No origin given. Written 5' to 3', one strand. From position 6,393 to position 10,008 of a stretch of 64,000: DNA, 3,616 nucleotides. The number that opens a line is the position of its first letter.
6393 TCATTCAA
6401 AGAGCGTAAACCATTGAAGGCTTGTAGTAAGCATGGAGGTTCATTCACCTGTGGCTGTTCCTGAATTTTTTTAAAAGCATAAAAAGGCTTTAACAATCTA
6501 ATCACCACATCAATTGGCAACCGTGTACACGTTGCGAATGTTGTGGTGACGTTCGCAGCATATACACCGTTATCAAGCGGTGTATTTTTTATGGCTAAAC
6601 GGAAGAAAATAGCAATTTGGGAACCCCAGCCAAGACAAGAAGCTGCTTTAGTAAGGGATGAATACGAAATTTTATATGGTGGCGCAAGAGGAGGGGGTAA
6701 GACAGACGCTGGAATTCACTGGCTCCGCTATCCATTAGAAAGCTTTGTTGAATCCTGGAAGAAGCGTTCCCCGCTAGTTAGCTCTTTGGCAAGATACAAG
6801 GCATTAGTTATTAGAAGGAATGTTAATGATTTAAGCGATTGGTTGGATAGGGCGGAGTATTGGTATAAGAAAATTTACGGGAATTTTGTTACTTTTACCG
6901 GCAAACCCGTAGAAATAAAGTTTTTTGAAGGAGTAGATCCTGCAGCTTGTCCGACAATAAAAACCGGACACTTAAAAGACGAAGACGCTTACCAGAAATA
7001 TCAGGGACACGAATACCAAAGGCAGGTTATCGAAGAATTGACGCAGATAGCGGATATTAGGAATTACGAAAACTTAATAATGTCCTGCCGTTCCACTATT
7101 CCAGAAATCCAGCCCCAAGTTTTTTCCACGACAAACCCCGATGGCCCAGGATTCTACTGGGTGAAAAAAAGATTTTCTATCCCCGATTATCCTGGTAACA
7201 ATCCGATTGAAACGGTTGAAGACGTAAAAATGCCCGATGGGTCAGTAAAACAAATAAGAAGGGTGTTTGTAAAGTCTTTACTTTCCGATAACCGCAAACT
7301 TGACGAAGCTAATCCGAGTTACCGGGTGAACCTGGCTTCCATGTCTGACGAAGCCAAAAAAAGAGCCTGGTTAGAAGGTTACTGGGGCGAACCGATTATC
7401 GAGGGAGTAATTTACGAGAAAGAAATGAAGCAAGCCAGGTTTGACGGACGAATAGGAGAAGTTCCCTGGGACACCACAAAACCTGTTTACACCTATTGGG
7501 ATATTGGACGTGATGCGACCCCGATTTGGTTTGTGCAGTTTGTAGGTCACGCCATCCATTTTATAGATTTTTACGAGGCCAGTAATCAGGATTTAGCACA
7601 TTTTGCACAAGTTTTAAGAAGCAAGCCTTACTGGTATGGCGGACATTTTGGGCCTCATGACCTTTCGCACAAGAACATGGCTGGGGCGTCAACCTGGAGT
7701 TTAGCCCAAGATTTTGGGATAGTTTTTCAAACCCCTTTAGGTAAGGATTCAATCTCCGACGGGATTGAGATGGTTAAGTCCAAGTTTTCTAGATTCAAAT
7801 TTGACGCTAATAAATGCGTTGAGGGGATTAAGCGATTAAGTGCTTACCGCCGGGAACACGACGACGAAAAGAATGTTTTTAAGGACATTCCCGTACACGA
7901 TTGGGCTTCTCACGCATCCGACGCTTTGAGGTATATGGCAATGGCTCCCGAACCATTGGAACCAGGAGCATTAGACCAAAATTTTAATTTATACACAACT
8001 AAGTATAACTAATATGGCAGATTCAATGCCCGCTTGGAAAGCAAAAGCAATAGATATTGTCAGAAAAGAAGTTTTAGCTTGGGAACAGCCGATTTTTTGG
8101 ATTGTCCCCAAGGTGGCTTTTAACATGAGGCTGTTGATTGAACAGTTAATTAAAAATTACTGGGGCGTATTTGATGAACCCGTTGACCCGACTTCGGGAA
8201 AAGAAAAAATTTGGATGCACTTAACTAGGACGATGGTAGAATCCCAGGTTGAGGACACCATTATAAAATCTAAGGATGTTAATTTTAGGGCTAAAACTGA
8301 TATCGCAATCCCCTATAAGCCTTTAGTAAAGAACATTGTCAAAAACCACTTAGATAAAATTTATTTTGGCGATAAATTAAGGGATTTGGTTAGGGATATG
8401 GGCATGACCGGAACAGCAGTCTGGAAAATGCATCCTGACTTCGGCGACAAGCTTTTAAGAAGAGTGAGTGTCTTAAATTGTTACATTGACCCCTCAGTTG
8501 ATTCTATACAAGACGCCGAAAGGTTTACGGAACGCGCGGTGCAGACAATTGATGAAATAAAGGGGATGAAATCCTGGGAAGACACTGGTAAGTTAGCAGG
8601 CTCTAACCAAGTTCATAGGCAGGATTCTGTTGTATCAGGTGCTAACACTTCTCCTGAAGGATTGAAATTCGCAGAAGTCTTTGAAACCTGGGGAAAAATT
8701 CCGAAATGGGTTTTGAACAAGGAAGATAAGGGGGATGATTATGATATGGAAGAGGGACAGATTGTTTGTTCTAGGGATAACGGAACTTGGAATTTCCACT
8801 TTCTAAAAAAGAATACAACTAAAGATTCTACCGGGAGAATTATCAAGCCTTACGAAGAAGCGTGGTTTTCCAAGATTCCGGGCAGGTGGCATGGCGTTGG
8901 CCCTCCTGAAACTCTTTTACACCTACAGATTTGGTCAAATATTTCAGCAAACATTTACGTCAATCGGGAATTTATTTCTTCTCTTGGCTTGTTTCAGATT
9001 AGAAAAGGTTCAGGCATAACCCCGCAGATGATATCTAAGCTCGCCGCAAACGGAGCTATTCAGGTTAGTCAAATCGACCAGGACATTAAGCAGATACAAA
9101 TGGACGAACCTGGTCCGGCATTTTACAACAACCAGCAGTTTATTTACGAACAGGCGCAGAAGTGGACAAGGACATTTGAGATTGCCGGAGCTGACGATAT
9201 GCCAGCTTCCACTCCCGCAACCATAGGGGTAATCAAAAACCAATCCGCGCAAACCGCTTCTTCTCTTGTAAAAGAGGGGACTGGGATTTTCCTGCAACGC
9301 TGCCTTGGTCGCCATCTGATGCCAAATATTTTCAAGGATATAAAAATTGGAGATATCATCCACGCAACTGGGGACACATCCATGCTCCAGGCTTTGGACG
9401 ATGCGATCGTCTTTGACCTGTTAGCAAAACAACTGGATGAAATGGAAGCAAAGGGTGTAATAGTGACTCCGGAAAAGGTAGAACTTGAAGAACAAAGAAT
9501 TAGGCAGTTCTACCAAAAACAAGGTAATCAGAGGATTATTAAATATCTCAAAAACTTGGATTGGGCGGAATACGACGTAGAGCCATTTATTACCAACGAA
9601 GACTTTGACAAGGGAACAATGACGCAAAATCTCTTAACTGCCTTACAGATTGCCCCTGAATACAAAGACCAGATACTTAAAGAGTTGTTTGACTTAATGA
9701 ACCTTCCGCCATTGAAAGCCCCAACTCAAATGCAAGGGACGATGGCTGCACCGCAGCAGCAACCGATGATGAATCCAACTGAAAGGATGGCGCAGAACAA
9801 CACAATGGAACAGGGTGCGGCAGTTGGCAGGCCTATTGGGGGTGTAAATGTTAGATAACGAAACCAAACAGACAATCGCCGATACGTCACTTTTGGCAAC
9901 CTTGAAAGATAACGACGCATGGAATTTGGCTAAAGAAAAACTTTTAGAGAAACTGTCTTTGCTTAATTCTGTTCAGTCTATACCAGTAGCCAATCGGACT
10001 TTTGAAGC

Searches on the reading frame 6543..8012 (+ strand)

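Call 7: search_protein_families(library=phrogs, proteins=[window:6543-8012:+], max_evalue=0.001)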
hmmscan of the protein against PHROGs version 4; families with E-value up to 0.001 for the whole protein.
window:6543-8012:+ (489 aa): 4 families
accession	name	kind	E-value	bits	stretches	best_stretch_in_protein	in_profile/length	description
phrog_2472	-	unknown function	3.9e-39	135.9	1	286-469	115-308/324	-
phrog_979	-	head and packaging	8.4e-24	85.2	1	19-282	145-407/642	terminase large subunit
phrog_2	-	head and packaging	2.5e-18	67.2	1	22-472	261-595/807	terminase large subunit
phrog_6672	-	head and packaging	9.9e-07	29.4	1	400-465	64-125/145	terminase large subunit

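Call 8: search_protein_families(library=pfam, proteins=[window:6543-8012:+], max_evalue=0.001)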
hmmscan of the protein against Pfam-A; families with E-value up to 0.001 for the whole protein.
window:6543-8012:+ (489 aa): 0 families

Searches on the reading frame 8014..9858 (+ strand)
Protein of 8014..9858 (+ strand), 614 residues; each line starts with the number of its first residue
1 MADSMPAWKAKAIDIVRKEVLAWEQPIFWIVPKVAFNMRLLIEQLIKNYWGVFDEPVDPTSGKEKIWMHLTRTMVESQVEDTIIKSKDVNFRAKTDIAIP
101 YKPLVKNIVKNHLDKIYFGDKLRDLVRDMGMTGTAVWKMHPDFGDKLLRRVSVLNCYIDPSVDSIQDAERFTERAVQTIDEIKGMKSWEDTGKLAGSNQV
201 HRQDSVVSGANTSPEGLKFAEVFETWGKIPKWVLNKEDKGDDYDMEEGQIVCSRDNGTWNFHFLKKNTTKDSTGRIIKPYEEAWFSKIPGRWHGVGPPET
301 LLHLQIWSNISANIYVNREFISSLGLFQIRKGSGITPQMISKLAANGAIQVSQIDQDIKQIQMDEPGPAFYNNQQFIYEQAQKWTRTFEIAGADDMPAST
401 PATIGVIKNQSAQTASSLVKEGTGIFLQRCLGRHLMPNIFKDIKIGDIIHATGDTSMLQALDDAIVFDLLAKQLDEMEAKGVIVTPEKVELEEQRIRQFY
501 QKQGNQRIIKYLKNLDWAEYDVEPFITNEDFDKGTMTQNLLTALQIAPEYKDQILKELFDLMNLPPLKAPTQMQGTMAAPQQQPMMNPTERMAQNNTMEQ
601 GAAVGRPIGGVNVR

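Call 7: search_protein_families(library=phrogs, proteins=[window:8014-9858:+], max_evalue=0.001)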
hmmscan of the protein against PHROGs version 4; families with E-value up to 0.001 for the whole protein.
window:8014-9858:+ (614 aa): 1 family
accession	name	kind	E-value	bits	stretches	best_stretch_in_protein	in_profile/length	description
phrog_332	-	connector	3.7e-05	23.3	1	105-186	110-194/560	head-tail adaptor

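Call 8: search_protein_families(library=pfam, proteins=[window:8014-9858:+], max_evalue=0.001)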
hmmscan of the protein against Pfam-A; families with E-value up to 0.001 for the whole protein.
window:8014-9858:+ (614 aa): 0 families
